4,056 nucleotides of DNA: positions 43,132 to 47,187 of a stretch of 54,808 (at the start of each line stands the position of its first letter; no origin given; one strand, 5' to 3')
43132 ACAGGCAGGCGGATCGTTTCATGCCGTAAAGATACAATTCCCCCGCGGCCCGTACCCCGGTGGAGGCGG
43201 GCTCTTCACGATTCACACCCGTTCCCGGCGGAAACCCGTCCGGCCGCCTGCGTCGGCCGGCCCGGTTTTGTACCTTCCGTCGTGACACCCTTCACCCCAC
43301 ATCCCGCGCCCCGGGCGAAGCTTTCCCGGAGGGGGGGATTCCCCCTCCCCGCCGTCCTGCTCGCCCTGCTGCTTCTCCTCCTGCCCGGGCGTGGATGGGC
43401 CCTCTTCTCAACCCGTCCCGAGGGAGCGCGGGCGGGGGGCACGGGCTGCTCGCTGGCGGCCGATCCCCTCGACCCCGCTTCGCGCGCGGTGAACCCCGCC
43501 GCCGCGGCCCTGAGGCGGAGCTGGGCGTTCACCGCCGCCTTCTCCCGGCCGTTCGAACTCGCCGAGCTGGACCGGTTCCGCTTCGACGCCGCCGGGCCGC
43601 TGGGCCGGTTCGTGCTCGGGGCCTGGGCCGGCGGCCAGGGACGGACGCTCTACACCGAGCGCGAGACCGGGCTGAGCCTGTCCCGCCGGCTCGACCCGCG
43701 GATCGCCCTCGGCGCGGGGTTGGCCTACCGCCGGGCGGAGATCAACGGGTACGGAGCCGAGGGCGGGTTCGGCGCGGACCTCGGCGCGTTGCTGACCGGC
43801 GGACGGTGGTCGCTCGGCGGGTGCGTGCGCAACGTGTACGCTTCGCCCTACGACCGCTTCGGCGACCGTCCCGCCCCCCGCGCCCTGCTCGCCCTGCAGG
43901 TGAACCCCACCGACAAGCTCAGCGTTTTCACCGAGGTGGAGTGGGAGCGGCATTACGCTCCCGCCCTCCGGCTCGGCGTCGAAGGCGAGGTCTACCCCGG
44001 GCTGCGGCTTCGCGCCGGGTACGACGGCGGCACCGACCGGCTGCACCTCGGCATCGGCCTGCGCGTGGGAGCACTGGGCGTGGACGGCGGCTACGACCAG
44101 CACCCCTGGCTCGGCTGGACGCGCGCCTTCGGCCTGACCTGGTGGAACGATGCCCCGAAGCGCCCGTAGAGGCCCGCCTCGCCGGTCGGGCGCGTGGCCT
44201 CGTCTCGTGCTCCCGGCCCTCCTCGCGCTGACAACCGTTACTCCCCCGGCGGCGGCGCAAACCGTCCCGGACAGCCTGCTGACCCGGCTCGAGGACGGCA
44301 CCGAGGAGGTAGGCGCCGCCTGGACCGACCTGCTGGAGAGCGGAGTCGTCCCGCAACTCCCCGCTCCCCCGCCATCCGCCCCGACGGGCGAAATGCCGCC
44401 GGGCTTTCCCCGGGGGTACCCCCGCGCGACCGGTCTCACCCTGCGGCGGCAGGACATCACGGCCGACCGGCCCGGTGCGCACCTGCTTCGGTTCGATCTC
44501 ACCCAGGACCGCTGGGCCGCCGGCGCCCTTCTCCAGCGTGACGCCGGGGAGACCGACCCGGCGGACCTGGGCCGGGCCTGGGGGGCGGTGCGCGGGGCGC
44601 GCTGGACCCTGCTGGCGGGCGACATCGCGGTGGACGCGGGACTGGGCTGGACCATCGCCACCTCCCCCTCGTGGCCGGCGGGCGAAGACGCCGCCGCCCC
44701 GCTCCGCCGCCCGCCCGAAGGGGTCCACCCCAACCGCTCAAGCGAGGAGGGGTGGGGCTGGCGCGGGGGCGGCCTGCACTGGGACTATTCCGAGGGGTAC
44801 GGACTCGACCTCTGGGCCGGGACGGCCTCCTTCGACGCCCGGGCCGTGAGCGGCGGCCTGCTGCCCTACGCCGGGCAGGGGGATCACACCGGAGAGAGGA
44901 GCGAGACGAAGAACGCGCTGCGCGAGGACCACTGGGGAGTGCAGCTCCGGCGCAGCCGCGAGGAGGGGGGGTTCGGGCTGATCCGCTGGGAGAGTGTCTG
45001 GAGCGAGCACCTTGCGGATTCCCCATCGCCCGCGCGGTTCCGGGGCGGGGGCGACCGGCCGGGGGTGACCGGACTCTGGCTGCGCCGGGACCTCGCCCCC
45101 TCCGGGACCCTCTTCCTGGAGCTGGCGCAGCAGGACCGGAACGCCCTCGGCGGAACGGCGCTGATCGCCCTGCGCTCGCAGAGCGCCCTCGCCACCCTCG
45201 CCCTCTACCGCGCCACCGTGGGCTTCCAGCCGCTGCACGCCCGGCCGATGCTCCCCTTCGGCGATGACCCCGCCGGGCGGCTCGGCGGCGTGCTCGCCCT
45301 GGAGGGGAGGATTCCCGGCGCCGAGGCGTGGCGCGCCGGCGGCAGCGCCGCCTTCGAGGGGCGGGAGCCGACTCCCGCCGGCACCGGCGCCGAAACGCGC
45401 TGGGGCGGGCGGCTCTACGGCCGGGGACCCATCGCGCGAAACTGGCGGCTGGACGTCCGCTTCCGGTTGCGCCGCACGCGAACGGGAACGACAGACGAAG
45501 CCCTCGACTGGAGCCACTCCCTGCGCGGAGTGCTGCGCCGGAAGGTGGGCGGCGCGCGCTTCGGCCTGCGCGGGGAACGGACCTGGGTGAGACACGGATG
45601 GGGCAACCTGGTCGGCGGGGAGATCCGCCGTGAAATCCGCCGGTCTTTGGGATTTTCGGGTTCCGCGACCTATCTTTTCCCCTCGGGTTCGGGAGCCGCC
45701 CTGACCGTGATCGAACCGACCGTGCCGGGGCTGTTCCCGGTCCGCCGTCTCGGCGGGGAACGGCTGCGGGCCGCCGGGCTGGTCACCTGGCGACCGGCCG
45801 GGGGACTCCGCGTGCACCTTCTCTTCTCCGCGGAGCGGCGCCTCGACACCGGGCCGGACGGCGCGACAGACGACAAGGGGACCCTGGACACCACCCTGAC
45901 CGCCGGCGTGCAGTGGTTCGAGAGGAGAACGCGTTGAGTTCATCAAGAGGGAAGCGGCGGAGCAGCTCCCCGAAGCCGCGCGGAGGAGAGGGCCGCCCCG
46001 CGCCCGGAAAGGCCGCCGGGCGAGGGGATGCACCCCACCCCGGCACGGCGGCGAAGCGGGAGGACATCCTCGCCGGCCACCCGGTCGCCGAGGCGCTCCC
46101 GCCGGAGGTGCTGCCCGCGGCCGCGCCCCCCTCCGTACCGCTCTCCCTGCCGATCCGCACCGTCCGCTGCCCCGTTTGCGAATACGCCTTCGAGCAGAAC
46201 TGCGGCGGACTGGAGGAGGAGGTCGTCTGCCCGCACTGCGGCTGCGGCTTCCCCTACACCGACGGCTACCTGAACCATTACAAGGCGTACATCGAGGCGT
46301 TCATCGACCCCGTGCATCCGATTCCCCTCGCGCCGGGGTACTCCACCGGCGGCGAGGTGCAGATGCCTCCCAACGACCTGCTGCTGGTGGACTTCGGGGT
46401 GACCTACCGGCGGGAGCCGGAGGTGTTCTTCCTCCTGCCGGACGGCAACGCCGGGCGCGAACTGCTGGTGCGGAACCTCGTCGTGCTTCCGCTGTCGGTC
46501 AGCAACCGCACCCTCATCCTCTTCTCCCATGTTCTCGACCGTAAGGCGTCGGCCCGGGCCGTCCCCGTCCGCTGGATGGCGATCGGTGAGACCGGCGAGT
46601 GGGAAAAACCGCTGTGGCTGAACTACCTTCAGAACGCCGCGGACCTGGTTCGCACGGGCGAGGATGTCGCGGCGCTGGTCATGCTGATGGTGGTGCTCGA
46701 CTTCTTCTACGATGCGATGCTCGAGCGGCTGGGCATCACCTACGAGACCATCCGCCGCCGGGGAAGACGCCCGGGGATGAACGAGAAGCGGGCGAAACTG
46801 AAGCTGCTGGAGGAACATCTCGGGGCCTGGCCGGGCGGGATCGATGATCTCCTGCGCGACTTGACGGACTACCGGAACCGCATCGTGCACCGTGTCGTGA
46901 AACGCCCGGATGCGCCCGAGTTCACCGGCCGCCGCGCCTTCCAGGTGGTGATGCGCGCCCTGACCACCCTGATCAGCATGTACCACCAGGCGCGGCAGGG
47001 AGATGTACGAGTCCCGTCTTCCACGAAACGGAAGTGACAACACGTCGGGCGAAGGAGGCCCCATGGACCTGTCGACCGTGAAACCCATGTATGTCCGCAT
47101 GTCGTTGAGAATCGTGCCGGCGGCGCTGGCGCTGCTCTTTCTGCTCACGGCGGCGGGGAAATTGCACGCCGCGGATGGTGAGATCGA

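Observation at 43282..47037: Translationally coupled trio: PorV-like barrel, 595-aa barrel-like protein and a cytoplasmic zinc-ribbon/HEPN-like protein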

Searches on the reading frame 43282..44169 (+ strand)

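Call 3: search_protein_families(library=pfam, proteins=[window:43282-44169:+], max_evalue=0.1)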
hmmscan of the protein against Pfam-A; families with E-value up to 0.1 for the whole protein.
window:43282-44169:+ (295 aa): 1 family
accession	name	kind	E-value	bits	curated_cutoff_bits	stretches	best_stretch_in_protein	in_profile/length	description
PF25222.1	DUF7840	-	0.018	15.2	27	0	79-147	88-152/224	Domain of unknown function (DUF7840)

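Call 4: search_protein_families(library=ncbifam, proteins=[window:43282-44169:+], max_evalue=0.1)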
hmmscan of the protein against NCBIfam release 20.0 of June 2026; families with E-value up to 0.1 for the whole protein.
window:43282-44169:+ (295 aa): 1 family
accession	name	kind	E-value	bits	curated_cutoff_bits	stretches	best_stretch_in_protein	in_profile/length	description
NF033709.1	PorV_fam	subfamily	3.1e-05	23.7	90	0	123-184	106-179/326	PorV/PorQ family protein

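Call 5: search_protein_families(library=padloc, proteins=[window:43282-44169:+], max_evalue=1)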
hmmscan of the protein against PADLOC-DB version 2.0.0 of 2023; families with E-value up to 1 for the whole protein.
window:43282-44169:+ (295 aa): 0 families

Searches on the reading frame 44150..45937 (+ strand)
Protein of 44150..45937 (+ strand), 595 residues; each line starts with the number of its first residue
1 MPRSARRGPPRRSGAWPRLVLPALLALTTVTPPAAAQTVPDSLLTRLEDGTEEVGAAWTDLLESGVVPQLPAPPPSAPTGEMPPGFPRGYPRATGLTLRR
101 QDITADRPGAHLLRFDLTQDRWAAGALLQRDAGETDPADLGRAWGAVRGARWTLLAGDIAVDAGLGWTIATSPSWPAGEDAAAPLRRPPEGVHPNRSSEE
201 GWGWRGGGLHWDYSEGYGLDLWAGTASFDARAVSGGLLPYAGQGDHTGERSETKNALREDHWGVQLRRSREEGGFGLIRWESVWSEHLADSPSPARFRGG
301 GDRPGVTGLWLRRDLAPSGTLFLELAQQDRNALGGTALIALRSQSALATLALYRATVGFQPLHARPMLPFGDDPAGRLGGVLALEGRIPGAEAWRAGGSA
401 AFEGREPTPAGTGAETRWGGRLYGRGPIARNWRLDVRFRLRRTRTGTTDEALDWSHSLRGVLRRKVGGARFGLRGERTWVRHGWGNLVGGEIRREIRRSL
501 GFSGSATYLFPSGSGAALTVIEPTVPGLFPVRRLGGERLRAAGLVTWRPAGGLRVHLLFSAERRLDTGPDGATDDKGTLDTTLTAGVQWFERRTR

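Call 3: search_protein_families(library=pfam, proteins=[window:44150-45937:+], max_evalue=0.1)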
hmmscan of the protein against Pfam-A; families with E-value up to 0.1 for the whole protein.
window:44150-45937:+ (595 aa): 0 families

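Call 4: search_protein_families(library=ncbifam, proteins=[window:44150-45937:+], max_evalue=0.1)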
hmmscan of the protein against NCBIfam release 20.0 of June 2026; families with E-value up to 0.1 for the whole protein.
window:44150-45937:+ (595 aa): 0 families

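Call 5: search_protein_families(library=padloc, proteins=[window:44150-45937:+], max_evalue=1)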
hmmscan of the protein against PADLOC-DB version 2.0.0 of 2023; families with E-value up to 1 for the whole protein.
window:44150-45937:+ (595 aa): 0 families

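Call 22: find_homologous_proteins(query=window:44150-45937:+)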
Query window:44150-45937:+ (595 aa): 2 proteins with E <= 0.001 among 8000 candidates.
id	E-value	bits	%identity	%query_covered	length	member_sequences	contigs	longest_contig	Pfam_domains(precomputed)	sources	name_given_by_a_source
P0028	0.0e+0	1285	99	97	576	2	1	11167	-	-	-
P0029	1.4e-55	207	35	89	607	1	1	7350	-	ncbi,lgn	-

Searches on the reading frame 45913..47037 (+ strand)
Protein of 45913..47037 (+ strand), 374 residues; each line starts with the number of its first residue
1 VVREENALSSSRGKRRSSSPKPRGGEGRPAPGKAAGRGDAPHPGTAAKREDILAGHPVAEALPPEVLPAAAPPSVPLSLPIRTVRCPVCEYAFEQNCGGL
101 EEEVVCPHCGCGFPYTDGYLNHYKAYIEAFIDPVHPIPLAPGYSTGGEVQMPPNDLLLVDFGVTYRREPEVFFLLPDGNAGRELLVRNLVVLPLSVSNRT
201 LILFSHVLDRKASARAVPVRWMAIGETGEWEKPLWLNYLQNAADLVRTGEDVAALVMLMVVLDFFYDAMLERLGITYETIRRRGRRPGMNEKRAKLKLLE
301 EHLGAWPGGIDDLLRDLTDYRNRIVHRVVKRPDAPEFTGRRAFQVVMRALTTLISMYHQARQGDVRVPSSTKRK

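Call 3: search_protein_families(library=pfam, proteins=[window:45913-47037:+], max_evalue=0.1)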
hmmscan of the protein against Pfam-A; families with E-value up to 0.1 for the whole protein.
window:45913-47037:+ (374 aa): 1 family
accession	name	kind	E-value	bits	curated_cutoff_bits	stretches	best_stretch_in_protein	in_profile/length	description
PF22034.2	B129_C2H2-zf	-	0.049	14.3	27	0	106-122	1-17/22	Uncharacterized protein B-129, C2H2 zinc finger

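Call 4: search_protein_families(library=ncbifam, proteins=[window:45913-47037:+], max_evalue=0.1)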
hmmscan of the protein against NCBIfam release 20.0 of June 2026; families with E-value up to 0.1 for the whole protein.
window:45913-47037:+ (374 aa): 1 family
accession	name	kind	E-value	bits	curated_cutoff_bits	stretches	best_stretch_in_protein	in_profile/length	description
NF038384.1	zinc_YnfU_fam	subfamily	0.00054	19.5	36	1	83-113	16-48/52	YnfU family zinc-binding protein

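Call 5: search_protein_families(library=padloc, proteins=[window:45913-47037:+], max_evalue=1)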
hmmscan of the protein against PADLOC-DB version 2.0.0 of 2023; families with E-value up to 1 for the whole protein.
window:45913-47037:+ (374 aa): 0 families

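Call 8: find_homologous_proteins(query=window:45934-47037:+)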
Query window:45934-47037:+ (367 aa): 27 proteins with E <= 0.001 among 8000 candidates.
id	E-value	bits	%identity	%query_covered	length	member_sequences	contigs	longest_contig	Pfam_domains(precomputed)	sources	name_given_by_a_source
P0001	6.0e-250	847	100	100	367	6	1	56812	-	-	-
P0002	2.6e-122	427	62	80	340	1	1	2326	-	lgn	-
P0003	4.9e-122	426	61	79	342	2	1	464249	-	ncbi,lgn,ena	-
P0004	9.4e-122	425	61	80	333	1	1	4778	-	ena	-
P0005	1.0e-120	421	59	83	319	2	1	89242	-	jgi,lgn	-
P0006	3.1e-120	420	61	80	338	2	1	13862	-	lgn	-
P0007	1.1e-119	418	60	78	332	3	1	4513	-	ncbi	-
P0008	2.2e-116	407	54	92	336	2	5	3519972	-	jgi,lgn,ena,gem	-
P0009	4.7e-115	403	60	78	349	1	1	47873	-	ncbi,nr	ncbi:hypothetical protein K8I28_11270 [bacterium]|nr:hypothetical protein [bacterium]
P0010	5.9e-114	399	60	80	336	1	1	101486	-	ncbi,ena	-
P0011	1.6e-113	398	59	77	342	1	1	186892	-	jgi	jgi:hypothetical protein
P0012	3.1e-113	397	58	82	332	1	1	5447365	-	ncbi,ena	-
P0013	1.1e-110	388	60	77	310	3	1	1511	-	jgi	jgi:hypothetical protein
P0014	1.7e-110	388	59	78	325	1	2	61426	-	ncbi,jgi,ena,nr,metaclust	ncbi:MAG: hypothetical protein P9L92_06220 [Candidatus Electryonea clarkiae]|nr:hypothetical protein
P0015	4.5e-110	386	58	77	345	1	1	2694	-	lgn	-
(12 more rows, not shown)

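Call 80: search_dna_similar(query=window:45934-47037:+, collection=plasmids, mode=protein, max_evalue=0.001, max_rows=10)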
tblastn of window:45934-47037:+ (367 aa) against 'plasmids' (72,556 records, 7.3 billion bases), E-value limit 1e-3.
No match.

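Call 81: search_dna_similar(query=window:45934-47037:+, collection=phages, mode=protein, max_evalue=0.001, max_rows=10)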
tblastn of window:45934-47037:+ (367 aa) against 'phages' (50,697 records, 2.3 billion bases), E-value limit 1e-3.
No match.
